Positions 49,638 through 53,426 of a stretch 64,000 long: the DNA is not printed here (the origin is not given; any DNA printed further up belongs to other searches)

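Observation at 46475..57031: Uncharacterised four-gene operon: small TM protein, vWA membrane protein, giant tubulin/FtsZ-like protein and 1101-aa polytopic protein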

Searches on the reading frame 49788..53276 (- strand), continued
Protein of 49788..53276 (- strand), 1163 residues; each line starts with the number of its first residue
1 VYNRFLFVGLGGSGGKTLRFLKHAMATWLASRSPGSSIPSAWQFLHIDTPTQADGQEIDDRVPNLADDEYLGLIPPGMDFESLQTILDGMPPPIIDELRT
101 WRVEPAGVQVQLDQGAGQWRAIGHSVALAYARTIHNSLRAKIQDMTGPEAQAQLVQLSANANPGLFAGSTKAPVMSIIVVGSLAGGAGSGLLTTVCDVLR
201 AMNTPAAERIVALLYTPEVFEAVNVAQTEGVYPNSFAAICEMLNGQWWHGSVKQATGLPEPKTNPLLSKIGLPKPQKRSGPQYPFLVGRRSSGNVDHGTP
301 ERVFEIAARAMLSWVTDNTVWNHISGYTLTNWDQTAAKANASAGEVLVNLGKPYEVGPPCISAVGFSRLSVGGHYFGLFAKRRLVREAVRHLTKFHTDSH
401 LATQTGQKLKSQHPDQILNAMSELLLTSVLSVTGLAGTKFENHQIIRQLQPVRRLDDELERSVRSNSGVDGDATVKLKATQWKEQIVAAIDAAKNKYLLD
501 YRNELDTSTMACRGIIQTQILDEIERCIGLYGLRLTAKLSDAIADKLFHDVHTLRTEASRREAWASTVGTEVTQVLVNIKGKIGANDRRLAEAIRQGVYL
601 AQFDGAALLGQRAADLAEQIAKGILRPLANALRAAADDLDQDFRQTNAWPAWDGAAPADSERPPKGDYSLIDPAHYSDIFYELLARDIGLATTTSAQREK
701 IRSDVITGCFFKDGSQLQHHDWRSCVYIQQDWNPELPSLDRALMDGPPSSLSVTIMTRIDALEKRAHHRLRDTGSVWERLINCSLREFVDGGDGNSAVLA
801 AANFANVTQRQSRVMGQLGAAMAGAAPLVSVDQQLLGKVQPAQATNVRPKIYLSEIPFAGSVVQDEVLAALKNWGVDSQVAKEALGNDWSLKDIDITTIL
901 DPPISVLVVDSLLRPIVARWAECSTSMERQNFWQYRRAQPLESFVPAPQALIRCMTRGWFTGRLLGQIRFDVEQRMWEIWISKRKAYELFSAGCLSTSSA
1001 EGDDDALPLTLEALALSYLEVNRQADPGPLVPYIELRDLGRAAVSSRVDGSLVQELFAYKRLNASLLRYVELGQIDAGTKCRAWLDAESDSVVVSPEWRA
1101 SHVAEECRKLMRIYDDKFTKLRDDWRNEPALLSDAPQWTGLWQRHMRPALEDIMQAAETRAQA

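Call 82: fold_search(model_id=the predicted structure, library=pdb)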
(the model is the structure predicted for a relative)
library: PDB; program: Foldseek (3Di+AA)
matches with E <= 10: 1052; with E <= 0.001: 5
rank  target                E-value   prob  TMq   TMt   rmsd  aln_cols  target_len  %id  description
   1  3zid_A                2.3e-04  1.00  0.16  0.47   7.0       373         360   12  CetZ from Methanosaeta thermophila strain DSM 6194 (released 2013-08-14)
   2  4b45_A                2.6e-04  1.00  0.16  0.48  11.6       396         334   13  CetZ2 from Haloferax volcanii - GTPgS bound protofilament (released 2013-08-14)
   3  5fm1_MODEL_1_C        8.1e-04  1.00  0.15  0.36  11.9       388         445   12  Structure of gamma-tubulin small complex based on a cryo-EM map, chemical cross-links, and a remotely related  (released 2016-02-03)
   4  7n32_p                8.1e-04  1.00  0.12  0.29  15.1       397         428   12  protofilaments of microtubule doublets bound to outer-arm dynein (released 2021-09-29)
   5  7ojd                  8.5e-04  1.00  0.14  0.44  10.4       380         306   12  SaFtsZ(D46A) complexed with GDP (released 2022-03-02)
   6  2xkb_B                1.0e-03  1.00  0.16  0.39   7.7       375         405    9  Crystal structure of GDP-form protofilaments of Bacillus thuringiensis serovar israelensis TubZ (released 2010-11-10)
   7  2xkb_G                1.1e-03  1.00  0.16  0.40   7.5       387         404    9  Crystal structure of GDP-form protofilaments of Bacillus thuringiensis serovar israelensis TubZ (released 2010-11-10)
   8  2xkb_I                1.1e-03  1.00  0.15  0.37  12.0       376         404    9  Crystal structure of GDP-form protofilaments of Bacillus thuringiensis serovar israelensis TubZ (released 2010-11-10)
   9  8j07_AH               1.4e-03  1.00  0.13  0.31  14.0       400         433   11  96nm repeat of human respiratory doublet microtubule and associated axonemal complexes (released 2023-07-26)
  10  1fsz                  1.4e-03  1.00  0.13  0.39  12.6       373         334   15  CRYSTAL STRUCTURE OF THE CELL-DIVISION PROTEIN FTSZ AT 2.8A RESOLUTION (released 1998-06-24)
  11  1w59_B                1.9e-03  1.00  0.14  0.41   8.8       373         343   13  FtsZ dimer, empty (M. jannaschii) (released 2004-12-01)
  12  2xkb_D                1.9e-03  1.00  0.16  0.41  11.5       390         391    9  Crystal structure of GDP-form protofilaments of Bacillus thuringiensis serovar israelensis TubZ (released 2010-11-10)
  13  8y9f_B                1.9e-03  1.00  0.15  0.36   8.0       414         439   11  ATAT-2 bound MEC-12/MEC-7 microtubule (released 2024-11-06)
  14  7ung_AB               2.0e-03  1.00  0.13  0.32  14.4       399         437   10  48-nm repeat of the human respiratory doublet microtubule (released 2022-10-05)
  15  2xka_A                2.1e-03  1.00  0.16  0.39   9.1       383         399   10  Crystal structure of a GTPyS-form protofilament of Bacillus thuringiensis serovar israelensis TubZ (released 2010-11-10)
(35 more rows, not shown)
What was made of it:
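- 49785..53276 (-): g3: a 1163-aa cytoplasmic FtsZl1/Tubulin_2 protein. It has a tubulin/FtsZ-like GTPase region (aa 6-389; nt 52110-53261), a T1 loop (nt 53229-53252), a T4 signature (nt 52707-52733), three long helices (aa 479-646) and a mixed alpha/beta C-terminal region (aa 660-1163). All 50 listed Foldseek PDB hits are FtsZ/tubulin/CetZ/TubZ/BtubA, with probability 0.99-1.00 and TM-score normalised to the target up to 0.48 (call 82).
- On Canonical FtsZ/tubulin: Foldseek alignments span about 375-410 columns, but the TM-score normalised to the target is 0.48 or less (call 82).
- Closest known: FtsZl1. Different: The AlphaFold2 model aligns over about 375-410 columns with FtsZ/tubulin chains (call 82).
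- Closest known: Canonical FtsZ / tubulin / CetZ / TubZ cytomotive GTPases. Same: Fold of the nucleotide-binding region (call 82).
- TubZ structures are among the Foldseek hits (call 82).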

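Call 104: find_encoding_contigs(protein=P0070, flank=10000, max_places=1)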
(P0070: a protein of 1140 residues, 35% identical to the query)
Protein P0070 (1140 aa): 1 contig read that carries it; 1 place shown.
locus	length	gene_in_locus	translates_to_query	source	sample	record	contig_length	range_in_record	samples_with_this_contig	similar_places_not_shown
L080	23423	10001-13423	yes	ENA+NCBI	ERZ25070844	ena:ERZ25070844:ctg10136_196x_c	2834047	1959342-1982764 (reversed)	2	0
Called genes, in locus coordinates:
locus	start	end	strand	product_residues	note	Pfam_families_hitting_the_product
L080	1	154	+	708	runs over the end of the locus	PF00395:SLH (faint), PF16640:Big_3_5 (faint), PF00722:Glyco_hydro_16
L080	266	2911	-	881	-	PF13175:AAA_15 (weak), PF13514:AAA_27 (weak)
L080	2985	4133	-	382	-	PF00149:Metallophos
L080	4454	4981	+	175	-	-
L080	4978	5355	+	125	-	PF05942:PaREP1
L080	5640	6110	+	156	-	-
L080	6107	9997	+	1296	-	-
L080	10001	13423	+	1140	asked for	PF13809:Tubulin_2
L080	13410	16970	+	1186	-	-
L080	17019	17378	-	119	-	-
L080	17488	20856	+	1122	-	PF02384:N6_Mtase, PF07669:Eco57I (weak), PF18135:Type_ISP_C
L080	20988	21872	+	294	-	PF05685:Uma2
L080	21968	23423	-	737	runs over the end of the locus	PF00141:peroxidase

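Call 105: find_encoding_contigs(protein=P0086, flank=10000, max_places=1)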
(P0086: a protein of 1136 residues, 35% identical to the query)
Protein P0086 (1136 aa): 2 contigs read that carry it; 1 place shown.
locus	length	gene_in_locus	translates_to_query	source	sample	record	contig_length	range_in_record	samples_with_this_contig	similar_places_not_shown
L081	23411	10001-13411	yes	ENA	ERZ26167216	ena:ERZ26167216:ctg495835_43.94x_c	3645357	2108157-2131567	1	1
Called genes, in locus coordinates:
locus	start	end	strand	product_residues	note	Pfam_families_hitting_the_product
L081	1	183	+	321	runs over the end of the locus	PF04909:Amidohydro_2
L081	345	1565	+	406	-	PF00083:Sugar_tr (weak), PF07690:MFS_1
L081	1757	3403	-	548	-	PF02720:DUF222, PF01844:HNH (weak)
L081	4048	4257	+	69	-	PF05973:Gp49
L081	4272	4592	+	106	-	PF13744:HTH_37 (faint)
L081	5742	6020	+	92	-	-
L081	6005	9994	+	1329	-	PF13519:VWA_2 (weak)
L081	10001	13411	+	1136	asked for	PF13809:Tubulin_2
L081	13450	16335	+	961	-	-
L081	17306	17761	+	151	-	PF13365:Trypsin_2, PF00089:Trypsin (weak)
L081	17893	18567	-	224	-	PF12900:Pyridox_ox_2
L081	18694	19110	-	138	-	PF01850:PIN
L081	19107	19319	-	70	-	PF09957:VapB_antitoxin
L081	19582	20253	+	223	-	PF04255:DUF433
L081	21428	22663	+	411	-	PF01321:Creatinase_N (faint), PF00557:Peptidase_M24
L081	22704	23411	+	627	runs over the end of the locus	PF01326:PPDK_N, PF00391:PEP-utilizers (weak)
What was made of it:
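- Some distant homologues are flanked by restriction-modification (RM) and toxin-antitoxin (TA) genes (calls 104, 105). RM and TA genes flank the cluster in L080 and L081 (calls 104, 105).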

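Call 106: find_encoding_contigs(protein=P0001, flank=10000, max_places=2)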
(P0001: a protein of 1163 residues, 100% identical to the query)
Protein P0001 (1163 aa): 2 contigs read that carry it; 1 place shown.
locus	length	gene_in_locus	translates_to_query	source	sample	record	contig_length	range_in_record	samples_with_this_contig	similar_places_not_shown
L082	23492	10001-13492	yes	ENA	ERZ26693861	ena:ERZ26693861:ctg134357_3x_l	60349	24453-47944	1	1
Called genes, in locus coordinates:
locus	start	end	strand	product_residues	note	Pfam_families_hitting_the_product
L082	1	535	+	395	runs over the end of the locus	PF01702:TGT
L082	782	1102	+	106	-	PF02699:YajC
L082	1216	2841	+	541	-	PF21760:SecD_1st, PF22599:SecDF_P1_head, PF02355:SecD_SecF_C, PF03176:MMPL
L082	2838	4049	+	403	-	PF07549:Sec_GG (faint), PF02355:SecD_SecF_C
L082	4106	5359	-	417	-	PF13173:AAA_14, PF13635:DUF4143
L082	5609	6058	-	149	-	-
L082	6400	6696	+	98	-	-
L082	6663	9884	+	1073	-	-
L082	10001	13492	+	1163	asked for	PF13809:Tubulin_2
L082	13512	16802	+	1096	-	-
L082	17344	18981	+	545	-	PF00089:Trypsin (weak), PF13365:Trypsin_2, PF07510:GmrSD_C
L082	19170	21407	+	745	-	PF13328:HD_4, PF01966:HD, PF04607:RelA_SpoT, PF02824:TGS, PF19296:RelA_AH, PF28438:RelA_RIS, PF13291:ACT_4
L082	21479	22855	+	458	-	PF13393:tRNA-synt_His, PF00587:tRNA-synt_2b, PF03129:HGTP_anticodon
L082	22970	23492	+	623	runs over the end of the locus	PF01336:tRNA_anti-codon, PF00152:tRNA-synt_2, PF02938:GAD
